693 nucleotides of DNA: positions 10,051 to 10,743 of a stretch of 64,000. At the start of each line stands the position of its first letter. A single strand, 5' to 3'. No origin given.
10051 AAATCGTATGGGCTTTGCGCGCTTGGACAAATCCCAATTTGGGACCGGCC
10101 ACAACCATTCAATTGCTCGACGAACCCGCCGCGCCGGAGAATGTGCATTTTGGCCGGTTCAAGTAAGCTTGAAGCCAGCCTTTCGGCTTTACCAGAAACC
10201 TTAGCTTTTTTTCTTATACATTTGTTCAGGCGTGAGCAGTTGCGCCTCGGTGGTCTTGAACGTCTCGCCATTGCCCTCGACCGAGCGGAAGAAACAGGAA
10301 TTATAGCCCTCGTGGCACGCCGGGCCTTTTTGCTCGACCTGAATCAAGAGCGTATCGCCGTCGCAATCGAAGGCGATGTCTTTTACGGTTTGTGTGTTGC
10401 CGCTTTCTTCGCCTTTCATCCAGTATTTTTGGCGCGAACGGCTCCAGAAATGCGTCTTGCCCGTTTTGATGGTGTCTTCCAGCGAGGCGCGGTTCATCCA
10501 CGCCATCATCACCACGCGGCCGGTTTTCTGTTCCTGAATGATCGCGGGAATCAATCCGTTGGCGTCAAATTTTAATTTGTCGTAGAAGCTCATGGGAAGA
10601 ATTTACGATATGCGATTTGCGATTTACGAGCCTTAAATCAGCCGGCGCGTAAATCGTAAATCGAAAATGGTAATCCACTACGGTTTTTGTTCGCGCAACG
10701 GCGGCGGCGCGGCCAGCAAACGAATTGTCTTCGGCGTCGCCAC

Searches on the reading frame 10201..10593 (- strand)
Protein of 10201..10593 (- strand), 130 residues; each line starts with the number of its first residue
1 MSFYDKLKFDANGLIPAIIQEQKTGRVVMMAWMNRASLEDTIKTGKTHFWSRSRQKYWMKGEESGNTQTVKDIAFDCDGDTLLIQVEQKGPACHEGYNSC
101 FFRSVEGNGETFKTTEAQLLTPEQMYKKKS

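Call 63: search_protein_families(library=pfam, proteins=[window:10201-10593:-], max_evalue=0.00001)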
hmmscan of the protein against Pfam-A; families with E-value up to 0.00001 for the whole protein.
window:10201-10593:- (130 aa): 1 family
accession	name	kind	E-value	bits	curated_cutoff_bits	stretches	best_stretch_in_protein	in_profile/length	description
PF01502.23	PRA-CH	-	8.7e-37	125.3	27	1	29-102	1-74/74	Phosphoribosyl-AMP cyclohydrolase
